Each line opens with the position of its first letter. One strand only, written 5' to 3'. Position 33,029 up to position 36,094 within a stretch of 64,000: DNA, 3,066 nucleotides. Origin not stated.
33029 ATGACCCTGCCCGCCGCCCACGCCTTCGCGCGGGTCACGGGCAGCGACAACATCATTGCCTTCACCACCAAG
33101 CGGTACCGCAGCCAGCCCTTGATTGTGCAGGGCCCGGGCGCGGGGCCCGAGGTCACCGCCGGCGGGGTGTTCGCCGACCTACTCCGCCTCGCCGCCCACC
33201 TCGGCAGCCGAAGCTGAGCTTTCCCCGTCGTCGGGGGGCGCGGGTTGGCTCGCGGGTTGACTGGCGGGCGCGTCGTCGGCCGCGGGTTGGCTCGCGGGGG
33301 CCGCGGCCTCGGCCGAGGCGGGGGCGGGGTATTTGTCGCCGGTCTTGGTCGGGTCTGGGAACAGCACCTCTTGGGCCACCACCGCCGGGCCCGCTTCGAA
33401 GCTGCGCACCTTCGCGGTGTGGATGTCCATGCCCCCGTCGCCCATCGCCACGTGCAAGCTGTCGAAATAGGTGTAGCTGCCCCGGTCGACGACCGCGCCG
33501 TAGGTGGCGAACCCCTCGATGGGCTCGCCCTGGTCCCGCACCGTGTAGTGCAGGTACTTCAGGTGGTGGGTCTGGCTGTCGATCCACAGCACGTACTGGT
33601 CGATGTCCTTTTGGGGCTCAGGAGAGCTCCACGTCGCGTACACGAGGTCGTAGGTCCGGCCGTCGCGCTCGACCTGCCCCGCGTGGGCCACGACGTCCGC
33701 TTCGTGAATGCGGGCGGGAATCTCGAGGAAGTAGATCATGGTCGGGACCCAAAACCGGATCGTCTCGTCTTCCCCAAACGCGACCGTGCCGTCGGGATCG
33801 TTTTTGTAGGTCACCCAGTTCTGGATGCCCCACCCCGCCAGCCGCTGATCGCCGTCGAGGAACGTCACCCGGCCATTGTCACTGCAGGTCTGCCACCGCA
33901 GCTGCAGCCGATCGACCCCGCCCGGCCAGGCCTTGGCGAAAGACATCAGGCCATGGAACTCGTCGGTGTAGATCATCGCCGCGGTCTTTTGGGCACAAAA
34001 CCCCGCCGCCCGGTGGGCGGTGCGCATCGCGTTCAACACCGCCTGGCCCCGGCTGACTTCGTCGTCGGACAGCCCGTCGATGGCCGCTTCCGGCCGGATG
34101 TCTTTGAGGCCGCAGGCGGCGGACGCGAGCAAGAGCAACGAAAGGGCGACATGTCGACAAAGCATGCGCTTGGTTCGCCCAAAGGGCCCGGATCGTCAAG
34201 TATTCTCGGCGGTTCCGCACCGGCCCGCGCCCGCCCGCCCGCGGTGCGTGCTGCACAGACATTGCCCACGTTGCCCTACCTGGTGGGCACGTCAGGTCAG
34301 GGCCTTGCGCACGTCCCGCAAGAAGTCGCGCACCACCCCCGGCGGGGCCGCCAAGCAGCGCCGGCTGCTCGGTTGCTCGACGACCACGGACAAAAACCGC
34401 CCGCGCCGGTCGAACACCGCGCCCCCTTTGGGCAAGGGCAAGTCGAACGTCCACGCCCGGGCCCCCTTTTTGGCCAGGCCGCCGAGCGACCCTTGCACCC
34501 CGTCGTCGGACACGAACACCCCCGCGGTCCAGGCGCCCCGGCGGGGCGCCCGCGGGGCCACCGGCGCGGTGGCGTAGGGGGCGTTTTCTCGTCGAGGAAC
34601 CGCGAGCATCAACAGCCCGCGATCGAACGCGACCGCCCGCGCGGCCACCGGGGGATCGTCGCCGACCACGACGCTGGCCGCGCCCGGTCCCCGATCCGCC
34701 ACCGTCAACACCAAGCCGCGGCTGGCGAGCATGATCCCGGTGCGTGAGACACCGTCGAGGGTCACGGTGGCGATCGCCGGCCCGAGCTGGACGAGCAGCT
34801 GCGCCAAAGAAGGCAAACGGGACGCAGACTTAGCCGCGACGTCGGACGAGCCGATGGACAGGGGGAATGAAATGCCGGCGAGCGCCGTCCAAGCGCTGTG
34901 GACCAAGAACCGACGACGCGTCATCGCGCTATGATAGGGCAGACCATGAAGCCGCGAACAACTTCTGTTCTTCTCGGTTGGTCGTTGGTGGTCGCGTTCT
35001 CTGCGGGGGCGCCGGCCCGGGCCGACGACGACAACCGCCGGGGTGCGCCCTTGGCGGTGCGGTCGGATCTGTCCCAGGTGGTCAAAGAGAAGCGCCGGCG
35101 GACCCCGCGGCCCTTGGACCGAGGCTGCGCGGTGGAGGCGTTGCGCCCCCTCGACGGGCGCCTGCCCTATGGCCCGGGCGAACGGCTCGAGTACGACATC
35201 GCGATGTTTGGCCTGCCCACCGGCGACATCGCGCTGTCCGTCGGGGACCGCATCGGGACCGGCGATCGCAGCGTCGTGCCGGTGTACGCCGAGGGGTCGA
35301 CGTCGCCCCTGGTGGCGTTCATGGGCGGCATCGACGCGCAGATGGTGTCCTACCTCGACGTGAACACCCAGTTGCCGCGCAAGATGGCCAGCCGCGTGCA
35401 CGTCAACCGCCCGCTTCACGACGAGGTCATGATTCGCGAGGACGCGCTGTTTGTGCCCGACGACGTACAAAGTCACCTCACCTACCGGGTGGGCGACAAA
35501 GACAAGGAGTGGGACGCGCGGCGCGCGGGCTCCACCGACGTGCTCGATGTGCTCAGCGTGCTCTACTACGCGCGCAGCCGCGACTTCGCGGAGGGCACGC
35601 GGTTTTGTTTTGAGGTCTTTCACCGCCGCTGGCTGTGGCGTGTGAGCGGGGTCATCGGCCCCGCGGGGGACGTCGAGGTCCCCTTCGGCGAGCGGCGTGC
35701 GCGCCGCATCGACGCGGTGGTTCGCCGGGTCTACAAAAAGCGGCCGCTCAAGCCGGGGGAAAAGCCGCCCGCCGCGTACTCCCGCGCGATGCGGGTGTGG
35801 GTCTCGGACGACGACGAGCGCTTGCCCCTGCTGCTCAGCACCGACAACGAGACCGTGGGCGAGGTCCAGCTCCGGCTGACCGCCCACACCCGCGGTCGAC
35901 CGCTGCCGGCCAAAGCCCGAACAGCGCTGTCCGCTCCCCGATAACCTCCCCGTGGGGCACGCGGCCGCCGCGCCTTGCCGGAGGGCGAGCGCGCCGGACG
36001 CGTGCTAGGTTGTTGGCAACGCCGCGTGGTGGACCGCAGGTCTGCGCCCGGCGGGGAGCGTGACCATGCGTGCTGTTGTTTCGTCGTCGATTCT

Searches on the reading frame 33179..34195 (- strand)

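Call 26: search_protein_families(library=pfam, proteins=[window:33179-34195:-], max_evalue=0.001)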
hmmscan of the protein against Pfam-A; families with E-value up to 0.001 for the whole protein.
window:33179-34195:- (338 aa): 0 families

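Call 77: search_protein_families(library=ncbifam, proteins=[window:33179-34195:-], max_evalue=0.001)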
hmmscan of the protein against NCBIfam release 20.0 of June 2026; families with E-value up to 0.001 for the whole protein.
window:33179-34195:- (338 aa): 1 family
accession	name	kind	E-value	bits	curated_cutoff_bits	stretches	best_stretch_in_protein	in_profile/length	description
NF047762.1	lipo_LBF_0142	subfamily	3.5e-21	75.8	250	1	19-235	8-227/276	LBF_0142 family lipoprotein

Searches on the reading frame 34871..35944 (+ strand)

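Call 26: search_protein_families(library=pfam, proteins=[window:34871-35944:+], max_evalue=0.001)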
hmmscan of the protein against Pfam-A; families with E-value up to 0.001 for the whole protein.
window:34871-35944:+ (357 aa): 1 family
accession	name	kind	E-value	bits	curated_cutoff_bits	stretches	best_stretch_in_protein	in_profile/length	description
PF11306.15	DUF3108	-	1.4e-14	54.9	26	1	108-336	2-208/209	Protein of unknown function (DUF3108)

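Call 77: search_protein_families(library=ncbifam, proteins=[window:34871-35944:+], max_evalue=0.001)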
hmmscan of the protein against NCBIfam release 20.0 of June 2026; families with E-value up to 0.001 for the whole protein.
window:34871-35944:+ (357 aa): 0 families
